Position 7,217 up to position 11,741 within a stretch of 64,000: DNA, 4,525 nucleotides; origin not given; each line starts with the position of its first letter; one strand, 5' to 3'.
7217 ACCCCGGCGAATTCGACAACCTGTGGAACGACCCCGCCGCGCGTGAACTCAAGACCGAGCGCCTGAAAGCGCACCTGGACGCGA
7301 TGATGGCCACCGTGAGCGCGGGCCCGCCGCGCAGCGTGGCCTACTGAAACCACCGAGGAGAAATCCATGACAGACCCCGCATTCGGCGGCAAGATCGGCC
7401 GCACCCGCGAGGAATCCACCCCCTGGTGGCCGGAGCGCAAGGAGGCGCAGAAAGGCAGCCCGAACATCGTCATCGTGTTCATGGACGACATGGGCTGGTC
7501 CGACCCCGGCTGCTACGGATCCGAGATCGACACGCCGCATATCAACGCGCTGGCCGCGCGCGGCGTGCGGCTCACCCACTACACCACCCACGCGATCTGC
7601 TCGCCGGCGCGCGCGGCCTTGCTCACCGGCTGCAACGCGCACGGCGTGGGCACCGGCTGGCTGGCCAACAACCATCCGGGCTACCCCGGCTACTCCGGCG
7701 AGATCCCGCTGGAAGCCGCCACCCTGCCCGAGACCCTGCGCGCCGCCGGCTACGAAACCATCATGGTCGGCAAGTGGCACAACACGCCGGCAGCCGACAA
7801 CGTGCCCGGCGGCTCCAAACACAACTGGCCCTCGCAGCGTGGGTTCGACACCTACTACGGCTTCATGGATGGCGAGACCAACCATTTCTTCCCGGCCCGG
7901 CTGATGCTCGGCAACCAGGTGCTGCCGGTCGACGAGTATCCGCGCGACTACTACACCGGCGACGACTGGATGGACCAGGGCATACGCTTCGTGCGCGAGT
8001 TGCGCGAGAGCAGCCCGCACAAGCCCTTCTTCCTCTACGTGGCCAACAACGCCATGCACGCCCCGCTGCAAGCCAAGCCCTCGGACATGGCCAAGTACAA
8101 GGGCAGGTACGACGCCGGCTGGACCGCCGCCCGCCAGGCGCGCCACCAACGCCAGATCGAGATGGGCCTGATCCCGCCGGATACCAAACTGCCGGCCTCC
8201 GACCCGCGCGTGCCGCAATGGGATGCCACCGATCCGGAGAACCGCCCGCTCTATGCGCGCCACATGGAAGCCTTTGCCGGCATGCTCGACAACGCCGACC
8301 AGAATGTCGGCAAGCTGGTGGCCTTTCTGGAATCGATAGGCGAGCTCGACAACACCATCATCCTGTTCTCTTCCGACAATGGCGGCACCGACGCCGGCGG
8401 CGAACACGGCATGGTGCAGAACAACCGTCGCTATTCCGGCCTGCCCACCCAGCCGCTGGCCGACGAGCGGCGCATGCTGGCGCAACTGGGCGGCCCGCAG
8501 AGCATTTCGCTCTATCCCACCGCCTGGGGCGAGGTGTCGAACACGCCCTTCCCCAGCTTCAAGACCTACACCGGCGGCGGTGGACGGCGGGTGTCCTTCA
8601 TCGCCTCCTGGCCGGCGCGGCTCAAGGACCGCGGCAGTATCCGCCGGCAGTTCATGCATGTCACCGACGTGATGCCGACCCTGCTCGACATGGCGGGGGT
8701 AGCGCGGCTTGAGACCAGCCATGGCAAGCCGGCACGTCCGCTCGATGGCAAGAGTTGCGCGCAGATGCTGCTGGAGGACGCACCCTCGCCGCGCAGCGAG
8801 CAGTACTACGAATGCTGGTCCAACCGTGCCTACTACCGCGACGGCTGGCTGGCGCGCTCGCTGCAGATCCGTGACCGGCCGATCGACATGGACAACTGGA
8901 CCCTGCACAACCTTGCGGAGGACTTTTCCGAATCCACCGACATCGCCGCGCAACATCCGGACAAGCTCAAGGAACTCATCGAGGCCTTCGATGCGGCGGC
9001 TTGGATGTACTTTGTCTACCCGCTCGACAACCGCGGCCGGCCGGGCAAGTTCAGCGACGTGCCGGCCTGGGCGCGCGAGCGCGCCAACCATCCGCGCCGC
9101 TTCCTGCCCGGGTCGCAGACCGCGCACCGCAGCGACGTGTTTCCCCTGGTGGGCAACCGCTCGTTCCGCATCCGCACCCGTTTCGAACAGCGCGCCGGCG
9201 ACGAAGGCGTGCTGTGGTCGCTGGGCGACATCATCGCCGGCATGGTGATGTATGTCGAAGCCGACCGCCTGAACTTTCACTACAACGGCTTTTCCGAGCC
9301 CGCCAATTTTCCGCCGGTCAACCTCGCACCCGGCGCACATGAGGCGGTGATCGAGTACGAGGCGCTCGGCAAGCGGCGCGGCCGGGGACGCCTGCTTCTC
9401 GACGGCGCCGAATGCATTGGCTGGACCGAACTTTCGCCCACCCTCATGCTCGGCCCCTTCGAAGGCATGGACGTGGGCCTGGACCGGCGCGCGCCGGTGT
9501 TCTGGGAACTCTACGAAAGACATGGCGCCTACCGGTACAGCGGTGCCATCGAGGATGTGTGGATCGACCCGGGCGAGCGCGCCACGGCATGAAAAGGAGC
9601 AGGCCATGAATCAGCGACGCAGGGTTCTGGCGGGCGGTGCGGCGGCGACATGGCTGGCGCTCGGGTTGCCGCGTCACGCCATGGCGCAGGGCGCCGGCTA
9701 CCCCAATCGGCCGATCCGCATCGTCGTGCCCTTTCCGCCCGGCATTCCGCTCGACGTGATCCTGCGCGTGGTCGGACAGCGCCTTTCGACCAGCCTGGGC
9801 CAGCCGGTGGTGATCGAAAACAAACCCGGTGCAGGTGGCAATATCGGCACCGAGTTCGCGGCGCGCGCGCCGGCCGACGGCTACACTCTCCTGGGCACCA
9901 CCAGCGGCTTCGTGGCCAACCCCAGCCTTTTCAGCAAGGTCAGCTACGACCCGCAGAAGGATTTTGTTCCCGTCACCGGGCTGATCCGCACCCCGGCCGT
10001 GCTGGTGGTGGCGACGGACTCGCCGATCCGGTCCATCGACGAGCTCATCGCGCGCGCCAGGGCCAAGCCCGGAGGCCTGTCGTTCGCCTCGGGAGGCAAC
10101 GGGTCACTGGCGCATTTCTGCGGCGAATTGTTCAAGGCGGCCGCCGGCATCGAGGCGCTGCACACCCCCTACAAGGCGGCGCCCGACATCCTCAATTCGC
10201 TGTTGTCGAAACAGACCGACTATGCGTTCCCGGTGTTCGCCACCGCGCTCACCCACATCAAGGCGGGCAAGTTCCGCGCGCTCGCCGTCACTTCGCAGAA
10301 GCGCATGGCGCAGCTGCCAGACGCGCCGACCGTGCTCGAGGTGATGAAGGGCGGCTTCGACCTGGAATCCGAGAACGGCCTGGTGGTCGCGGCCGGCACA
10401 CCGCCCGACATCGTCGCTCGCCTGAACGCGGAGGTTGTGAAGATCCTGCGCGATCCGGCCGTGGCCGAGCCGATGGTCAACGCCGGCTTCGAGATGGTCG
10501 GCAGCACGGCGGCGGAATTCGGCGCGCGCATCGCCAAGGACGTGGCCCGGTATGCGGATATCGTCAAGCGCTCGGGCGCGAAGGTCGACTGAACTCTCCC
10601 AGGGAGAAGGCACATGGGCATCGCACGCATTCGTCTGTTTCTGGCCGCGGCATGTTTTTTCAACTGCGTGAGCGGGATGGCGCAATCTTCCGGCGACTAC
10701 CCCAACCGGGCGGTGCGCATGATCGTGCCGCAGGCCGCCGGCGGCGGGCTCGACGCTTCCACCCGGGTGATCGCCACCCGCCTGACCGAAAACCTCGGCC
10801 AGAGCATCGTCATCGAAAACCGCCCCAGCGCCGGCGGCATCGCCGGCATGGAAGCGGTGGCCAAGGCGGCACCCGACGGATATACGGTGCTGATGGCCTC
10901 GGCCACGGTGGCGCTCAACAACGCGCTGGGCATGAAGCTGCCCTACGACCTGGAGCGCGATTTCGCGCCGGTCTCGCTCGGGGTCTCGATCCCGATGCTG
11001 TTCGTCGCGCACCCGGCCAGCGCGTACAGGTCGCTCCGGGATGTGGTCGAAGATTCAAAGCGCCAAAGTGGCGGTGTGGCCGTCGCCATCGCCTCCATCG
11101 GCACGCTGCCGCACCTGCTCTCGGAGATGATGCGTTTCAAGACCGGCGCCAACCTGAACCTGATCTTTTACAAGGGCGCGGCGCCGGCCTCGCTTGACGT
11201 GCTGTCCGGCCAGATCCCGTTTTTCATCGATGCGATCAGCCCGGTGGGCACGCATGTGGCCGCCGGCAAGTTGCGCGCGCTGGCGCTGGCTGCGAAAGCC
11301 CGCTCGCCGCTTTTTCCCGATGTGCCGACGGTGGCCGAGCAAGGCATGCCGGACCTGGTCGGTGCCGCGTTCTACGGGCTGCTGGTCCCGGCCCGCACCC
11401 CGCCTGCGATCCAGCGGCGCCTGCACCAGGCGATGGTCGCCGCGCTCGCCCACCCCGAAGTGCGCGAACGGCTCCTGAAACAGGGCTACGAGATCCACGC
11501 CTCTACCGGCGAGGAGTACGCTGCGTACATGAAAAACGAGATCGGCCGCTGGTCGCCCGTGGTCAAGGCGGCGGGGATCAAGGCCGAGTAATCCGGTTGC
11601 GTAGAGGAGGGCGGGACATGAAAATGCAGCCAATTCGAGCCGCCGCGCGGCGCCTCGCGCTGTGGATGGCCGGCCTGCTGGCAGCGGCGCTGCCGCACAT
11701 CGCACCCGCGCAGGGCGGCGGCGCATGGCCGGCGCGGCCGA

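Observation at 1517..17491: A 12-gene, 15.8-kb sulfatase/Bug block: candidate uptake and cytoplasmic desulfation pathway for sulfated organic acids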

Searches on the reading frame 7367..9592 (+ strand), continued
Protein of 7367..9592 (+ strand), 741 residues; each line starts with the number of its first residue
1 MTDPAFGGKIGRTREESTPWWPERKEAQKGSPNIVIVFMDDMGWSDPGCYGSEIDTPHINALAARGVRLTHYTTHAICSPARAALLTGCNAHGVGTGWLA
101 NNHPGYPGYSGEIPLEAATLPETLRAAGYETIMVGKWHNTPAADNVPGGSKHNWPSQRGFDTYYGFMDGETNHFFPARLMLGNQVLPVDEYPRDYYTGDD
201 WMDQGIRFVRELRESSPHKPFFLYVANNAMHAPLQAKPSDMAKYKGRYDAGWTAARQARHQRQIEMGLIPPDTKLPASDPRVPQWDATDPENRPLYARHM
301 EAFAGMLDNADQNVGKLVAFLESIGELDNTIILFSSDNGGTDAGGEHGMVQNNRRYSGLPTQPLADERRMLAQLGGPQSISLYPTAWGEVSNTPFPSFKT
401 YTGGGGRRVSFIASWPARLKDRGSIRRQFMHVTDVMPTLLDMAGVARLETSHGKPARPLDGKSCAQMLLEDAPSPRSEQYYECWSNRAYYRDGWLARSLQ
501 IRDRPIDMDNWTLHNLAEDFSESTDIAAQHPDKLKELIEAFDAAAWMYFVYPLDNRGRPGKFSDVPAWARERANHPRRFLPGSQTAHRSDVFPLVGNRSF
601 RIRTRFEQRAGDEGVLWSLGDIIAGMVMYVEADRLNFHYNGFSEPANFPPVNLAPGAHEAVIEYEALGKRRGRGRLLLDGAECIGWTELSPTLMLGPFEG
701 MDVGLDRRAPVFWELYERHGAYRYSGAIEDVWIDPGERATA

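Call 73: search_protein_families(library=pfam, proteins=[L044:15192-16100:+, L044:19571-20500:+, L044:21365-22207:+, L011:14262-15878:-, L011:17968-18828:+, L011:18854-20173:+, L011:20181-21428:+, L011:21468-22202:+, L002:9145-10107:-, L044:18700-19570:+], max_evalue=0.00001)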
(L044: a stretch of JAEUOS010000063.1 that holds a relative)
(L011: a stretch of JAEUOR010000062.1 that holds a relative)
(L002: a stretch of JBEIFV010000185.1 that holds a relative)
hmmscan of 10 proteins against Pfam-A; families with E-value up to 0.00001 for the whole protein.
L044:15192-16100:+ (302 aa): 1 family
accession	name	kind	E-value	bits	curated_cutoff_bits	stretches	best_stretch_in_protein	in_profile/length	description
PF04909.20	Amidohydro_2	-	1.3e-39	137.1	26.4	1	20-292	1-288/289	Amidohydrolase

L044:19571-20500:+ (309 aa): 1 family
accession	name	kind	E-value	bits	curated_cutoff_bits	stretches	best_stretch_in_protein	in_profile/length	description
PF00528.27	BPD_transp_1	-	4.4e-17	62.8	26.4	1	106-299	6-175/184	Binding-protein-dependent transport system inner membrane component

L044:21365-22207:+ (281 aa): 2 families
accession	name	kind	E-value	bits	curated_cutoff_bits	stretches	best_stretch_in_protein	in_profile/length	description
PF01547.30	SBP_bac_1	-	1.2e-30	108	26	1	70-258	12-199/307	Bacterial extracellular solute-binding protein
PF13416.11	SBP_bac_8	-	1.9e-21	77.5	27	1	71-261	2-169/279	Bacterial extracellular solute-binding protein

L011:14262-15878:- (538 aa): 2 families
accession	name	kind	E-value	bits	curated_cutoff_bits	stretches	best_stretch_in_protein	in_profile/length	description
PF00155.27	Aminotran_1_2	-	1.6e-13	51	19.7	1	210-513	46-356/361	Aminotransferase class I and II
PF00392.27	GntR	-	2.9e-12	46.5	27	1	55-117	2-64/64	Bacterial regulatory proteins, gntR family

L011:17968-18828:+ (286 aa): 1 family
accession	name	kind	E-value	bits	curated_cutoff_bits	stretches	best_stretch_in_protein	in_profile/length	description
PF00528.27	BPD_transp_1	-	6e-27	95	26.4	1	110-279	1-182/184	Binding-protein-dependent transport system inner membrane component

L011:18854-20173:+ (439 aa): 1 family
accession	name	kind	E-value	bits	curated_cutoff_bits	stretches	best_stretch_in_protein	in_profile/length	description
PF00815.25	Histidinol_dh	-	8.3e-128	427.3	27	1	17-420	8-411/411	Histidinol dehydrogenase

L011:20181-21428:+ (415 aa): 2 families
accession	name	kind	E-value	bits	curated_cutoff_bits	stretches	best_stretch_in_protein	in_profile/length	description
PF01041.23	DegT_DnrJ_EryC1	-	2.3e-56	192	19.8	1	55-398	20-353/360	DegT/DnrJ/EryC1/StrS aminotransferase family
PF00155.27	Aminotran_1_2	-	1.7e-07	31.2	19.7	1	33-197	20-202/361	Aminotransferase class I and II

L011:21468-22202:+ (245 aa): 1 family
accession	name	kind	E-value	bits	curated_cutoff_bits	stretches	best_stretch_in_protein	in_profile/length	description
PF00291.31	PALP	-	8.9e-39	134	35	1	12-220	4-193/295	Pyridoxal-phosphate dependent enzyme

L002:9145-10107:- (320 aa): 2 families
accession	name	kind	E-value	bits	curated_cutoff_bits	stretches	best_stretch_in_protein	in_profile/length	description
PF03466.25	LysR_substrate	-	9.5e-38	130.1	28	1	106-310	3-207/209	LysR substrate binding domain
PF00126.33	HTH_1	-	1.4e-20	73.4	26.6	1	21-80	1-60/60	Bacterial regulatory helix-turn-helix protein, lysR family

L044:18700-19570:+ (290 aa): 0 families

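Call 76: find_encoding_contigs(protein=P0067, flank=8000, max_places=1)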
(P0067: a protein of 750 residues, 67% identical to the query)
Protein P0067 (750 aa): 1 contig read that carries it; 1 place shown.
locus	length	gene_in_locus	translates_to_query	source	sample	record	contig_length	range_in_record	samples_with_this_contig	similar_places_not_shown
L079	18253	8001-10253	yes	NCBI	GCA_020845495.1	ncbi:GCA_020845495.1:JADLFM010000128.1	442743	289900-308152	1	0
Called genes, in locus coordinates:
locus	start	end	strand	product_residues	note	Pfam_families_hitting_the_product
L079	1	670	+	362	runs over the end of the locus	PF00180:Iso_dh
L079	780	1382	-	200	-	-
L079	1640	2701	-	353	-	-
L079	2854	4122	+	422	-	PF13240:Zn_Ribbon_1, PF24463:DUF7577 (weak), PF16697:Yop-YscD_cpl, PF00498:FHA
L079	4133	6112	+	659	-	PF00027:cNMP_binding, PF01734:Patatin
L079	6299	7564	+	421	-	PF00109:ketoacyl-synt, PF02801:Ketoacyl-synt_C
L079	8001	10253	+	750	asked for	PF00884:Sulfatase, PF01663:Phosphodiest (faint), PF16347:SGSH_C (weak)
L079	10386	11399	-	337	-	PF16697:Yop-YscD_cpl, PF00498:FHA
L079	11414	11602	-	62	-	-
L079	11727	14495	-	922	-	PF03176:MMPL, PF13240:Zn_Ribbon_1 (weak)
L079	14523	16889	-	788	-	PF00481:PP2C (weak), PF13672:PP2C_2, PF01590:GAF, PF13185:GAF_2, PF13492:GAF_3, PF00989:PAS (weak), PF08448:PAS_4, PF00211:Guanylate_cyc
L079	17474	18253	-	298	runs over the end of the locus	PF01370:Epimerase, PF13460:NAD_binding_10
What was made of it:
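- Tried and rejected: The homologue in L079 has no sugar or transport neighbours (call 76), so the SAR202 parallel stays a genome-level analogy.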

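Call 77: find_encoding_contigs(protein=P0071, flank=8000, max_places=1)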
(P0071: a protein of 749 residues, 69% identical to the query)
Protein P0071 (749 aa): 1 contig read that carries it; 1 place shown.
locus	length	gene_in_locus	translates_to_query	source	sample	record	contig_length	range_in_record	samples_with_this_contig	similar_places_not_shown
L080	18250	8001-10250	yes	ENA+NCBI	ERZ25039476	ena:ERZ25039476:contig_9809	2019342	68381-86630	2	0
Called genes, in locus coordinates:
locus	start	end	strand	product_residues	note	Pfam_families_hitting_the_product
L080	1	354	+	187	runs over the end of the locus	PF07331:TctB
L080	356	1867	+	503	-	PF01970:TctA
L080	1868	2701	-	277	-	PF00392:GntR, PF07702:UTRA (weak)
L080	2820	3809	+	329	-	PF08240:ADH_N, PF00107:ADH_zinc_N, PF13602:ADH_zinc_N_2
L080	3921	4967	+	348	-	PF04069:OpuAC (weak), PF09084:NMT1, PF12974:Phosphonate-bd (weak), PF13379:NMT1_2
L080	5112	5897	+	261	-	PF00005:ABC_tran, PF13304:AAA_21 (faint)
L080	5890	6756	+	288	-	PF00528:BPD_transp_1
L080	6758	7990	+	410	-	PF00282:Pyridoxal_deC, PF00266:Aminotran_5 (weak)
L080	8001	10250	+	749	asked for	PF00884:Sulfatase, PF16347:SGSH_C (weak)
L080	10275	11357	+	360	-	PF03401:TctC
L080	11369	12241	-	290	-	PF02668:TauD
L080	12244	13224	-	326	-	PF03401:TctC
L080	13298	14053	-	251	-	PF00392:GntR, PF07729:FCD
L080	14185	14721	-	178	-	PF20730:YetF_N, PF04239:DUF421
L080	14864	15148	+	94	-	-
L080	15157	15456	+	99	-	PF05016:ParE_toxin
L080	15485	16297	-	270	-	PF09339:HTH_IclR, PF01614:IclR_C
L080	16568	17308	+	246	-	-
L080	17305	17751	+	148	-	PF01042:Ribonuc_L-PSP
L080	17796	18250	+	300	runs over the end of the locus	PF00135:COesterase, PF20434:BD-FAE, PF07859:Abhydrolase_3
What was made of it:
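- One sits in a TauD/SsuA-like sulfur-scavenging context (L080, call 77). The L080 homologue lies with TauD, an SsuA/NMT1-type ABC system and a GntR/FCD regulator (call 77).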

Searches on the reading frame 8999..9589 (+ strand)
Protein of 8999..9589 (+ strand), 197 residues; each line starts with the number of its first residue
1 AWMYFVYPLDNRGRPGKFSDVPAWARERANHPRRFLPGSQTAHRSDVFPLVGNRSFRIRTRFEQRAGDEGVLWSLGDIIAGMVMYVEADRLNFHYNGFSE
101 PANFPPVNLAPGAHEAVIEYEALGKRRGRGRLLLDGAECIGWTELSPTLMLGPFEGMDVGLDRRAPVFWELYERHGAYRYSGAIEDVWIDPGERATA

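Call 60: predict_structure(alignment_id=A2)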
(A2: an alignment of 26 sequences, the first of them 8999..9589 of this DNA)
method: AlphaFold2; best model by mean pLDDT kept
length: 197 residues; sequences in the alignment: 26
mean_pLDDT: 86.8   pTM: 0.84
mean pLDDT of the five models: 86.8, 86.5, 86.5, 86.2, 86.1
residues with pLDDT >= 90: 122; 70-90: 43; 50-70: 22; < 50: 10
segments of 3 or more residues with pLDDT < 50: 1-3, 5-7, 17-19
pLDDT, mean of each block of 10 residues (from residue 1): 49 51 80 91 76 94 97 92 96 93 97 98 94 98 92 76 84 93 97 86
secondary structure, 60 per line:
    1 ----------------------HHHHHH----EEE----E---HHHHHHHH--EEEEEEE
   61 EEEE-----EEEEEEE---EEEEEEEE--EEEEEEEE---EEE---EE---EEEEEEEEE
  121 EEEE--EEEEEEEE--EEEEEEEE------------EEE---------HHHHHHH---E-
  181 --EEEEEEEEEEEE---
elements in order: H23-28 E33-35 H44-51 E54-64 E70-76 E80-87 E90-97 E101-103 E112-124 E127-134 E137-144 E157-159 H169-175 E183-194

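Call 65: fold_search(model_id=the predicted structure, library=pdb)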
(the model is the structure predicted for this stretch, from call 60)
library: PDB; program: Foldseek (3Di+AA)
matches with E <= 10: 1061; with E <= 0.001: 146
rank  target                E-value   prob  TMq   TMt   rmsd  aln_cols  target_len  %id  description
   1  2v73_A                6.8e-07  1.00  0.54  0.57   6.3       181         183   14  The structure of the family 40 CBM from C. perfringens NanJ in complex with a sialic acid containing molecule (released 2007-08-21)
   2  5fre_C                1.0e-06  1.00  0.51  0.52   6.0       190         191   14  Characterization of a novel CBM from Clostridium perfringens (released 2016-07-20)
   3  9oz8_B                1.1e-06  1.00  0.55  0.16   4.7       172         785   15  Cryo-EM structure of chicken NEL dimer bound with one human NICOL. (released 2026-02-25)
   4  2v73_B                1.5e-06  1.00  0.55  0.58   4.5       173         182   15  The structure of the family 40 CBM from C. perfringens NanJ in complex with a sialic acid containing molecule (released 2007-08-21)
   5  9oz8_C                2.0e-06  1.00  0.53  0.15   4.6       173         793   16  Cryo-EM structure of chicken NEL dimer bound with one human NICOL. (released 2026-02-25)
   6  5xau_A                2.8e-06  1.00  0.52  0.19   7.4       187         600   14  Crystal structure of integrin binding fragment of laminin-511 (released 2017-09-20)
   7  8s9p_A                7.2e-06  1.00  0.53  0.57   6.4       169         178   16  1:1:1 agrin/LRP4/MuSK complex (released 2023-05-17)
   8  2c5d_A                8.0e-06  1.00  0.41  0.24   8.3       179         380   16  Structure of a minimal Gas6-Axl complex (released 2005-12-19)
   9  2jd4_A                1.0e-05  1.00  0.52  0.30   7.2       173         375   13  Mouse laminin alpha1 chain, domains LG4-5 (released 2007-02-27)
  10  4ra0_A                1.7e-05  1.00  0.45  0.25   8.2       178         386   15  An engineered Axl 'decoy receptor' effectively silences the Gas6-Axl signaling axis (released 2014-09-24)
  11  6mly_A                1.8e-05  1.00  0.35  0.13   9.2       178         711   13  Bifunctional GH43-CE Bacteroides eggerthii, BACEGG_01304 (released 2019-10-02)
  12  6er3_B                2.2e-05  1.00  0.54  0.57   5.3       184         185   10  Ruminococcus gnavus IT-sialidase CBM40 bound to alpha2,3 sialyllactose (released 2018-05-02)
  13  3b3q_E                2.2e-05  1.00  0.36  0.38  11.3       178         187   11  Crystal structure of a synaptic adhesion complex (released 2008-01-15)
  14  7zc9_A                2.3e-05  1.00  0.55  0.57   5.9       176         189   18  Human Pikachurin/EGFLAM C-terminal Laminin-G domain (LG3) (released 2023-07-19)
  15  2r16                  2.8e-05  1.00  0.41  0.45   6.1       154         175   14  Crystal Structure of bovine neurexin 1 alpha LNS/LG domain 4 (with no splice insert) (released 2008-03-25)
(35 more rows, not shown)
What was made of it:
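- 7367..9592 (+): G5, long S1 sulfatase (741 aa) with a C-terminal LamG/ConA-like beta-sandwich (aa 545-741). C-terminal domain model has pLDDT 86.8; Foldseek top hits are CBM40 and laminin-G domains (calls 60, 65).
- Closest known: Pseudomonas aeruginosa/putida ats system. Different: The long enzymes carry an extra lectin-fold domain (call 65).
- The long sulfatases' C-terminal domain has a carbohydrate-binding-module / laminin-G fold (calls 60, 65). The C-terminal domain has a lectin-like fold (call 65).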

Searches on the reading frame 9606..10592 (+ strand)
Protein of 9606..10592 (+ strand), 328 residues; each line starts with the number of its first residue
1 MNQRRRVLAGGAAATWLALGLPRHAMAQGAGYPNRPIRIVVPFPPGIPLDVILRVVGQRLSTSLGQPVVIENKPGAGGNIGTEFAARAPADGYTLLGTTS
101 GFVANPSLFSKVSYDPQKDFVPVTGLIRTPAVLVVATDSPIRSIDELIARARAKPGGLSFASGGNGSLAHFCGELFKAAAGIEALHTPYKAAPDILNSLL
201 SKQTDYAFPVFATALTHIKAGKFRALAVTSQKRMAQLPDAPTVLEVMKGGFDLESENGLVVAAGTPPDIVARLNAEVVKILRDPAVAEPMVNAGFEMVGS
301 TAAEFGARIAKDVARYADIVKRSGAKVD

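Call 5: search_protein_families(library=pfam, proteins=[window:9606-10592:+])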
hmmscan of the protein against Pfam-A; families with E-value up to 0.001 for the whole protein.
window:9606-10592:+ (328 aa): 1 family
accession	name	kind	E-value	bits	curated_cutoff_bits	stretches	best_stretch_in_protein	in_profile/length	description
PF03401.19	TctC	-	1.3e-66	225.4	27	1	52-324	1-273/274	Tripartite tricarboxylate transporter family receptor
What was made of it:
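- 9606..10592 (+): G6, Bug/TctC binding protein (328 aa), conserved partner of G5. PF03401 E 1e-66 (call 5).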

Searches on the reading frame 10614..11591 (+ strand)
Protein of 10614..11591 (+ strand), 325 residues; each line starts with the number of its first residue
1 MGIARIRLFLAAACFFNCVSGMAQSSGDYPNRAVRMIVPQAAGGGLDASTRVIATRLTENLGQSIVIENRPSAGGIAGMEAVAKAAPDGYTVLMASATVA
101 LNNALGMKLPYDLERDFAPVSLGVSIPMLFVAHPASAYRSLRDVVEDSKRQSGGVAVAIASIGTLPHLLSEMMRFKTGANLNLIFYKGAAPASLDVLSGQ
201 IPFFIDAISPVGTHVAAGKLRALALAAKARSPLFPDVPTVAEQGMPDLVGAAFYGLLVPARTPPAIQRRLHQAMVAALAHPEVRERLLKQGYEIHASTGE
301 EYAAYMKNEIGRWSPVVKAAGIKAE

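Call 5: search_protein_families(library=pfam, proteins=[window:10614-11591:+])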
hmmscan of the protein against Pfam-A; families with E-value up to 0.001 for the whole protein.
window:10614-11591:+ (325 aa): 1 family
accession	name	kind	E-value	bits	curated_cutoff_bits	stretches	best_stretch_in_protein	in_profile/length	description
PF03401.19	TctC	-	3.3e-59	201.1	27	1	51-321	3-273/274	Tripartite tricarboxylate transporter family receptor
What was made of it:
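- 10614..11591 (+): G7, Bug/TctC binding protein (325 aa). PF03401 E 3e-59 (call 5).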
